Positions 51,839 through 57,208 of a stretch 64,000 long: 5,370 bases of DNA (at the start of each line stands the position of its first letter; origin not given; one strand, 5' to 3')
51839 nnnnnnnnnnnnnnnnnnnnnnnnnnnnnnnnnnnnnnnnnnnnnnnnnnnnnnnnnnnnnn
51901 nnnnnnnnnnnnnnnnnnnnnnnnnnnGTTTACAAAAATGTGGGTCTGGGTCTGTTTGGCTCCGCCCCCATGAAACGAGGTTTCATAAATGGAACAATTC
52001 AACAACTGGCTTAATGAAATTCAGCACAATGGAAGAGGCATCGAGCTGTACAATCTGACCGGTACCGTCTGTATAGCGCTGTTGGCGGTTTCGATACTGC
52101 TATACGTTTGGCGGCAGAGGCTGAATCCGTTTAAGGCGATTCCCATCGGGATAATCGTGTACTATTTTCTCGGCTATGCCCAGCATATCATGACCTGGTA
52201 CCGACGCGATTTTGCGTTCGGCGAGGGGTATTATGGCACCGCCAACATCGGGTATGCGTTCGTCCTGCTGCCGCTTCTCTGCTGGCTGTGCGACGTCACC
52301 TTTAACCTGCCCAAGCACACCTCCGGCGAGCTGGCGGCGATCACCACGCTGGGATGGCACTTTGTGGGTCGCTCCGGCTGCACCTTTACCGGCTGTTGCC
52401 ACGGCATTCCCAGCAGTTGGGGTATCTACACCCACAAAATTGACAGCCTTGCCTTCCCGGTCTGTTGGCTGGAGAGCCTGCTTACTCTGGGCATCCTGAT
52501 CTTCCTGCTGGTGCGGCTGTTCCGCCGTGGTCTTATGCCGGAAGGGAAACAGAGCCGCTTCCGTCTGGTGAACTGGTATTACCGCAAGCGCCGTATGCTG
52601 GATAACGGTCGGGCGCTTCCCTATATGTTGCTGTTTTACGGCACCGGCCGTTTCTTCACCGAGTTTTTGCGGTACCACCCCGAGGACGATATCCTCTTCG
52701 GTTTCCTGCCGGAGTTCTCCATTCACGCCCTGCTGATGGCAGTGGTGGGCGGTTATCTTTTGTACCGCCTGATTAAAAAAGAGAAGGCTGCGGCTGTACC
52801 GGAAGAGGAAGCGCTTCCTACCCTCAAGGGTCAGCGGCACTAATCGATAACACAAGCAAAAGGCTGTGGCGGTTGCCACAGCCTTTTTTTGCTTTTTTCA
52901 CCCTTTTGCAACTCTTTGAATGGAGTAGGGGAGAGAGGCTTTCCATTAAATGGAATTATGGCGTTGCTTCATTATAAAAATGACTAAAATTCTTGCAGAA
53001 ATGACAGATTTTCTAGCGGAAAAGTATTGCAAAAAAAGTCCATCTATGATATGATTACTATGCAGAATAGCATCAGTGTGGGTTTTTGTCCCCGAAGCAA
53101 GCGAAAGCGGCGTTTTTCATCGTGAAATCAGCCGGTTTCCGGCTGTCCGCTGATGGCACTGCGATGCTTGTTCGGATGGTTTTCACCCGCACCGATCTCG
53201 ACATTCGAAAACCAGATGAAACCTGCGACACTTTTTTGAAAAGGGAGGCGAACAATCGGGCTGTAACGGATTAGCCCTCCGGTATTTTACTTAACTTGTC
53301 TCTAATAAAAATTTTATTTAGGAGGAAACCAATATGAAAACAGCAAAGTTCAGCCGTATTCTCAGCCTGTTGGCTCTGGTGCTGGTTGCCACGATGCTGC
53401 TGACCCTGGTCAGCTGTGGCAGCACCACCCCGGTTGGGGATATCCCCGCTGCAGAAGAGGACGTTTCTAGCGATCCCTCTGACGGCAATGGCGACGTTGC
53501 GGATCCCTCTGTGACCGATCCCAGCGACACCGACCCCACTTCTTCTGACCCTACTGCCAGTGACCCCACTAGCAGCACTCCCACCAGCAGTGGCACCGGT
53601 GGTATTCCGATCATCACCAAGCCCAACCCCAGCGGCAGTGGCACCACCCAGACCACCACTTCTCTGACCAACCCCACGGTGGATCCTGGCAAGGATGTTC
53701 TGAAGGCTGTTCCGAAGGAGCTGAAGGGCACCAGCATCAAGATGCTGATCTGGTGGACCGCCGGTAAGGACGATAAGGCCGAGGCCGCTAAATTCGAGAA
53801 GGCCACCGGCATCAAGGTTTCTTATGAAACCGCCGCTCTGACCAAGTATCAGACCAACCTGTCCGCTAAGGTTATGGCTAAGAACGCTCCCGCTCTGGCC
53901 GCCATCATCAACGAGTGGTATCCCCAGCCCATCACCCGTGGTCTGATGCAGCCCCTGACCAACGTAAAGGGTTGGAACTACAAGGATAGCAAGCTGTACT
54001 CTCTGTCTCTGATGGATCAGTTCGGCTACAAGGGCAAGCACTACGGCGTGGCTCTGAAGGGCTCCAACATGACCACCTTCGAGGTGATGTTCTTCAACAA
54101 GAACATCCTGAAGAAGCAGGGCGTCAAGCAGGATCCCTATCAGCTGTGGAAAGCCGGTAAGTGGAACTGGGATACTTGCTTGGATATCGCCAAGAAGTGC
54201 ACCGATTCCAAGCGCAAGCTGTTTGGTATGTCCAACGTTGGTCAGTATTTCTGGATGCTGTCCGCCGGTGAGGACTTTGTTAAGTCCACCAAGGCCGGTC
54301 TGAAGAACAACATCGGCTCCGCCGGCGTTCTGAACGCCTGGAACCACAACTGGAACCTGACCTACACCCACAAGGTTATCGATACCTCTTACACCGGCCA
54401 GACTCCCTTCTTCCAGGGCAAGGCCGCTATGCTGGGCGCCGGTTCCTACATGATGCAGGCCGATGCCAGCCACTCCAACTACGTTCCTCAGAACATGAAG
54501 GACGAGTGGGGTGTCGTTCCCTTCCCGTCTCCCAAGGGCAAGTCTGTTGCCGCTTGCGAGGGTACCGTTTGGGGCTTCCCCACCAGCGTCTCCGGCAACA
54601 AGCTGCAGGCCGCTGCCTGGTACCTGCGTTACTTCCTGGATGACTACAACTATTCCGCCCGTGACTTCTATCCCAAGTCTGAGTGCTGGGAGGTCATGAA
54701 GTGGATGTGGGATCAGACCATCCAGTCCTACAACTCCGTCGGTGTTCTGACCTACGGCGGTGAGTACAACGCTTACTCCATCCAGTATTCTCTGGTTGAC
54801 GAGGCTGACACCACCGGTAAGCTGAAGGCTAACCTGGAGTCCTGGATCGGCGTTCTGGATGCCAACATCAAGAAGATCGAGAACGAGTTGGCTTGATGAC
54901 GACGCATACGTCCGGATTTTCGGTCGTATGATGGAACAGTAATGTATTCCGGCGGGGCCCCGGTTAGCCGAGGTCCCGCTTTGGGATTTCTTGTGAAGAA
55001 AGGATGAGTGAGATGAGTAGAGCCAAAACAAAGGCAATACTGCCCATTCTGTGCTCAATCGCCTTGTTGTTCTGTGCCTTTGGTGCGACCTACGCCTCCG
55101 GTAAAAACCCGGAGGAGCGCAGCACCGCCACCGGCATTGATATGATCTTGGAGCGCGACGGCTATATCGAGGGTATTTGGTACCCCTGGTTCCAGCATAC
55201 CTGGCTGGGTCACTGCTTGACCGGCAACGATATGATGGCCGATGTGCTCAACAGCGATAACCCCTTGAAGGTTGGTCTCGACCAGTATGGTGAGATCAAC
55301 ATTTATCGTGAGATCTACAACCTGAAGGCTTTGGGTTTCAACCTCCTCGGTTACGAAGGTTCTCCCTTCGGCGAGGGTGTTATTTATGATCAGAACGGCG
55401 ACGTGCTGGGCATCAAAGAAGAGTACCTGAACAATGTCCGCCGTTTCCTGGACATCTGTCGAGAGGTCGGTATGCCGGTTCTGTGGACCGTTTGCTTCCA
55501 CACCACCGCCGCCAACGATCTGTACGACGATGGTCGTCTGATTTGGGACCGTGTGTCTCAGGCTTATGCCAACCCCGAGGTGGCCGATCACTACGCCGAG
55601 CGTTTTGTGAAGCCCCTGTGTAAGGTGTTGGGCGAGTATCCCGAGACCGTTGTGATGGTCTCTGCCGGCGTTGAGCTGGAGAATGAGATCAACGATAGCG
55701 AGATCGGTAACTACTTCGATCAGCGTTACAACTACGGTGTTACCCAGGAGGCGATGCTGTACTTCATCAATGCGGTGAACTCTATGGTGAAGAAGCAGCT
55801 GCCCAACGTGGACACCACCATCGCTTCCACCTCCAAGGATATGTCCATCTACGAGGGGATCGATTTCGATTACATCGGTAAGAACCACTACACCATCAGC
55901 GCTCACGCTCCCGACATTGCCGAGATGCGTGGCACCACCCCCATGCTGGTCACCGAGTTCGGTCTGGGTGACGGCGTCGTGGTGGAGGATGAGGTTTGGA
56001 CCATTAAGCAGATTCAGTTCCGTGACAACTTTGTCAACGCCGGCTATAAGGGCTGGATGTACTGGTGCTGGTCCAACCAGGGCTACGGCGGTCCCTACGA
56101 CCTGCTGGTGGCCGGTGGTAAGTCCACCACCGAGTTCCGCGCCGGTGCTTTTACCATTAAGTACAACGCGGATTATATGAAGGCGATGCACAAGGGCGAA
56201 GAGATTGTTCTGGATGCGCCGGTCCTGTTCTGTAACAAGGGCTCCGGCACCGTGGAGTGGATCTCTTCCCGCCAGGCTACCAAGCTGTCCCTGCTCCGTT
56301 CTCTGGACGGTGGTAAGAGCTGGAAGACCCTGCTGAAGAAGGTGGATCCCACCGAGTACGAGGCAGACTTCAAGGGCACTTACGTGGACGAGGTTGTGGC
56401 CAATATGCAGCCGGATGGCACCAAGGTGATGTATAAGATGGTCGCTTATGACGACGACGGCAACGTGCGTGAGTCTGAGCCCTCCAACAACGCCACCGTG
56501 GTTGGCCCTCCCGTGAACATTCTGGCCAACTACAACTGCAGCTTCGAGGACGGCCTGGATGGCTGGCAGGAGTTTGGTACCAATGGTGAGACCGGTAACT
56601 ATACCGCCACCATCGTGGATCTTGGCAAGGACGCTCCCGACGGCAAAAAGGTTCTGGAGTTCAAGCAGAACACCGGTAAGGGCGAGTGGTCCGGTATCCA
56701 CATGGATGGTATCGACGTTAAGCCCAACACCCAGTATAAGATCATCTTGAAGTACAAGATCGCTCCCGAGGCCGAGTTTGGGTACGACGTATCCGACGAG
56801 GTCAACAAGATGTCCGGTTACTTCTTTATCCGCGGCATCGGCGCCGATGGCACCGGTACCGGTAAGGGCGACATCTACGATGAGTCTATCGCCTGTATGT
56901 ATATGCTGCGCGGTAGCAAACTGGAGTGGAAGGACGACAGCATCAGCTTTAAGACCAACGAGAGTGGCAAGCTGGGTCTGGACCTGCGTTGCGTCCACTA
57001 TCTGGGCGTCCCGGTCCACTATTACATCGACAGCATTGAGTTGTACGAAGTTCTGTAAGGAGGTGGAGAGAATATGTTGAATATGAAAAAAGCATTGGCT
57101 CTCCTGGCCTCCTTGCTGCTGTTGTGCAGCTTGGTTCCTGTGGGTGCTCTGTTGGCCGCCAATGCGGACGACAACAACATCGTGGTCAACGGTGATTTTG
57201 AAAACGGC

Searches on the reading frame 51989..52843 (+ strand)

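Call 5: search_protein_families(library=pfam, proteins=[window:51989-52843:+], max_evalue=0.001)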
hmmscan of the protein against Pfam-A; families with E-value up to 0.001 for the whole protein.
window:51989-52843:+ (284 aa): 1 family
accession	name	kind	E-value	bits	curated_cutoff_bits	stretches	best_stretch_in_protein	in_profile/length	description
PF01790.23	LGT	-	1.3e-08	34.9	24.9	1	53-258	55-238/240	Prolipoprotein diacylglyceryl transferase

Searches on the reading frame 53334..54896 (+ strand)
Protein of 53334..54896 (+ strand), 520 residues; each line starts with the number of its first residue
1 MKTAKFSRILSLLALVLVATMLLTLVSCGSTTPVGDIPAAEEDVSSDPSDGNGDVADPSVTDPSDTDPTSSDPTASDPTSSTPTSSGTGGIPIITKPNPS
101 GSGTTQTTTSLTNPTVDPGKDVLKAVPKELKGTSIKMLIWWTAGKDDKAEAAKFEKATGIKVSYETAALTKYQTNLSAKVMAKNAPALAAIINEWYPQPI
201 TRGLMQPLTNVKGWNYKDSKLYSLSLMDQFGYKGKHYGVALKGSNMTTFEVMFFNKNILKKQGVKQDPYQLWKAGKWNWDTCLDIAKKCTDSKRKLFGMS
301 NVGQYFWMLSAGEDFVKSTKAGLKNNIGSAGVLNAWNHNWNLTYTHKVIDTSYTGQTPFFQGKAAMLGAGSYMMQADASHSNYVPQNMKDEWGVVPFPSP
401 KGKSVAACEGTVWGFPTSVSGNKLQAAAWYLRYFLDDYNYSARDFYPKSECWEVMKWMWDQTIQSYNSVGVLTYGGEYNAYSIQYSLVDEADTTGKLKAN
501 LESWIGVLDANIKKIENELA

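Call 50: search_protein_families(library=pfam, proteins=[window:53334-54896:+], max_evalue=0.1)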
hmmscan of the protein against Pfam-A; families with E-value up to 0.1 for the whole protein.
window:53334-54896:+ (520 aa): 1 family
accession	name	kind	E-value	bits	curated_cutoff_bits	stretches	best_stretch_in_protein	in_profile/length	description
PF13416.11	SBP_bac_8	-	1.6e-17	64.7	27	1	151-439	3-248/279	Bacterial extracellular solute-binding protein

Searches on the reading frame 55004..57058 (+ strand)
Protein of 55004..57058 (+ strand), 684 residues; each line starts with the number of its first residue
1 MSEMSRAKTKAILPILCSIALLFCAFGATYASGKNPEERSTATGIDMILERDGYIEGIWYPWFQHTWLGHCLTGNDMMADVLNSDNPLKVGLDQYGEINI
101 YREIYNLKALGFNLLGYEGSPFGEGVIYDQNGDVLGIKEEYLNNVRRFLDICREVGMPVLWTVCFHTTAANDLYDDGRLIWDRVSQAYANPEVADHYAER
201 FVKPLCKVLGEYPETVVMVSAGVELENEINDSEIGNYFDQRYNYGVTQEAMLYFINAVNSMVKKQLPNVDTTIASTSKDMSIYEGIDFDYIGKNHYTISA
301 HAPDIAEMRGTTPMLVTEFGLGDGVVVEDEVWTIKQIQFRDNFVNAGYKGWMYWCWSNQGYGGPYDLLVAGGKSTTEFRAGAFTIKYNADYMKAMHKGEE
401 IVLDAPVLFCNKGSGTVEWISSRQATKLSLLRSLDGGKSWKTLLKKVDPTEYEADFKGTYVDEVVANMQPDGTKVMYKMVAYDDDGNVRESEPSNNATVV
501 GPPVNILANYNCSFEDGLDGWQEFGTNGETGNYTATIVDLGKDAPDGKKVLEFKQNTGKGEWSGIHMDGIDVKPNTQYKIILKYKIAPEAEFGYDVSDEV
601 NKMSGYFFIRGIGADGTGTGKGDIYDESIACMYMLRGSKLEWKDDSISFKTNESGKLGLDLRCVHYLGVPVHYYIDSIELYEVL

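Call 50: search_protein_families(library=pfam, proteins=[window:55004-57058:+], max_evalue=0.1)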
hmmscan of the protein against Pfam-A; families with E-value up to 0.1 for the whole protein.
window:55004-57058:+ (684 aa): 0 families

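Call 63: search_solved_structures(query=window:55004-57058:+, max_evalue=10)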
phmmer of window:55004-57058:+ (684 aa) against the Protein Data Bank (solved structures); distinct sequences matched with E-value up to 10: 4.
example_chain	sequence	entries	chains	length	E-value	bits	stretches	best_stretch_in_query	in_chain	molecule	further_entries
9s97_A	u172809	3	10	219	0.25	12.9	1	246-321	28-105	Cell division protein B2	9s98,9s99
5fve_A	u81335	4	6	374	1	11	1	596-655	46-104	DNA POLYMERASE III SUBUNIT BETA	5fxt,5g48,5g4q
4rki_A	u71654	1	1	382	1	10.9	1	596-655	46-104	DNA polymerase III subunit beta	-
4s3i_A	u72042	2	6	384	1.1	10.9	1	596-655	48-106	DNA polymerase III subunit beta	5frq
